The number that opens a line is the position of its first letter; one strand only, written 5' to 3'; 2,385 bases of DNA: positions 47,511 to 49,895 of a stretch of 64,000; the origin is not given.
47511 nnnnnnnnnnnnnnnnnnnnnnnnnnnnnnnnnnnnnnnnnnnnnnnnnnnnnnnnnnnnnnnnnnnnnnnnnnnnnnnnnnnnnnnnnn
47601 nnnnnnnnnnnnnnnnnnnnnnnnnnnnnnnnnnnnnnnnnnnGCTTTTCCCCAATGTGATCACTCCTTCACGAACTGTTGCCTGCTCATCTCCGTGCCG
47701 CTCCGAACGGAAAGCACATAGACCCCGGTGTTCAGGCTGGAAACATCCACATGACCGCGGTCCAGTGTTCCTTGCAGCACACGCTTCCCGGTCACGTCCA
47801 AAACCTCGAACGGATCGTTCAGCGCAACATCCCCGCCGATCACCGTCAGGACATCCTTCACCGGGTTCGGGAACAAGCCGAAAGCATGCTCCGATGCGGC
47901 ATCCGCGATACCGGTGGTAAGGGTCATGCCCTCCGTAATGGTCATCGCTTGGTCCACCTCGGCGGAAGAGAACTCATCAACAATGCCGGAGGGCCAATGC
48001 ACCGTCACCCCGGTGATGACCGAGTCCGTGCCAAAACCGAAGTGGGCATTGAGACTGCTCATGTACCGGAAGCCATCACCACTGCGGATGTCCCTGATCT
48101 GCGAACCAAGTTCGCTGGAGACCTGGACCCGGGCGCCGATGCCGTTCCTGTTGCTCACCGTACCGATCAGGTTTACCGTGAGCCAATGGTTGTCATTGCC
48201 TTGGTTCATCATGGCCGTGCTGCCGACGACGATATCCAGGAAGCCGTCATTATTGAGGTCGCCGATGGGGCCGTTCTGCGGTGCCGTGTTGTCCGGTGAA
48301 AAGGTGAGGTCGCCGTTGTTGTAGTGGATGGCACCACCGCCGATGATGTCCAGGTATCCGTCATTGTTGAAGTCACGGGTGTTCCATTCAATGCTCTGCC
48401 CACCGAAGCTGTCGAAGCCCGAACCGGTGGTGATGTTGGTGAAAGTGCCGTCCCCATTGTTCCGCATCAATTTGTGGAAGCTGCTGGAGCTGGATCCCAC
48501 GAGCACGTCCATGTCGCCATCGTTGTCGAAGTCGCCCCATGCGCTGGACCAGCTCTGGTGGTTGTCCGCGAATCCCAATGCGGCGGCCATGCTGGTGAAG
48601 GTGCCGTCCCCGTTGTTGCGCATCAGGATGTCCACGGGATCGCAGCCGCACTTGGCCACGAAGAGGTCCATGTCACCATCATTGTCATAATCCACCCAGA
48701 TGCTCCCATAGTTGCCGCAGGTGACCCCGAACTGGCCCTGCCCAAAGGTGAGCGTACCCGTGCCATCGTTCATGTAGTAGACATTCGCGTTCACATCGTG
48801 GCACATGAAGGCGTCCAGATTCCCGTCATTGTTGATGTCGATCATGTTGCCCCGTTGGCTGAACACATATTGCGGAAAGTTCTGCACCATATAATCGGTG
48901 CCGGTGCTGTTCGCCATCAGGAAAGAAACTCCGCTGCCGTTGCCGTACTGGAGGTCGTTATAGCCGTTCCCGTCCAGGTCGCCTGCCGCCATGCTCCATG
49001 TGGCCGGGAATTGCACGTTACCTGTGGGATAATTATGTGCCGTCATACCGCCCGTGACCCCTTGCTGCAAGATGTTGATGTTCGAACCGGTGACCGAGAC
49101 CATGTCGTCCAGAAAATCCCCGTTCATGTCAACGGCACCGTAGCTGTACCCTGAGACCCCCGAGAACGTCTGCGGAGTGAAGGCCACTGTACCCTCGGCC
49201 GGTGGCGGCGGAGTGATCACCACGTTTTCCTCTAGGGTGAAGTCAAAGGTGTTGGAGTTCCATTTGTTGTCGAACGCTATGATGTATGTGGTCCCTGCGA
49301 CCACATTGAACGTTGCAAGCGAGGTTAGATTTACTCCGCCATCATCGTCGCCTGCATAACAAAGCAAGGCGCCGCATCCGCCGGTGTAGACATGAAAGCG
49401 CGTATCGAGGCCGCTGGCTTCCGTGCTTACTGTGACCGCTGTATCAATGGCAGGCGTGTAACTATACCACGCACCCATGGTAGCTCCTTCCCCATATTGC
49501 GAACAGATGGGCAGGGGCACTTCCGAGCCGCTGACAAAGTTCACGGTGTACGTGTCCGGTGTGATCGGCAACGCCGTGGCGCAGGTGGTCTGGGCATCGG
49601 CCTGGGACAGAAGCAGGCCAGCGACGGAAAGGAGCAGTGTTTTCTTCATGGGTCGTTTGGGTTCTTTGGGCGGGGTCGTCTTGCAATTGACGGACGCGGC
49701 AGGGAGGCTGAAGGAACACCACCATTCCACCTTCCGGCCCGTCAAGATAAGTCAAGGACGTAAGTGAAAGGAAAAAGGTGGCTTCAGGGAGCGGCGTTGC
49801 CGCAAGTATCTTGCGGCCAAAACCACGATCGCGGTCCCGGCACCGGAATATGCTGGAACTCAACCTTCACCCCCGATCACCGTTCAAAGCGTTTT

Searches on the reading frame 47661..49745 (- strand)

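Call 52: search_protein_families(library=pfam, proteins=[window:47661-49745:-], max_evalue=0.00001)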
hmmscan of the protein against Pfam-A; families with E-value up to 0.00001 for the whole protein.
window:47661-49745:- (694 aa): 4 families
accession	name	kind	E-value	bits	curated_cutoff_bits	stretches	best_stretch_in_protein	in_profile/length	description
PF13517.12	FG-GAP_3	-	8.9e-33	113.1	26.9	2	352-416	1-61/61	FG-GAP-like repeat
PF01839.29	FG-GAP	-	4e-15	55.7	22.1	0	399-433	3-32/37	FG-GAP repeat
PF07593.17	UnbV_ASPIC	-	4.1e-15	55.8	23.4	1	535-601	1-67/68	ASPIC and UnbV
PF18962.6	Por_Secre_tail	-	2.6e-09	37.7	27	1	624-688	1-70/75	Secretion system C-terminal sorting domain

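Call 62: search_protein_families(library=ncbifam, proteins=[window:47661-49745:-], max_evalue=0.001)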
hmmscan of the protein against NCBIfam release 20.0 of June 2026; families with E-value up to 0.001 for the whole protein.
window:47661-49745:- (694 aa): 1 family
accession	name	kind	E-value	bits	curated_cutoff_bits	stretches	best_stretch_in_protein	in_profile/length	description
TIGR04183.1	Por_Secre_tail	domain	2.8e-09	36.8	23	1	624-694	1-72/72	T9SS type A sorting domain-containing protein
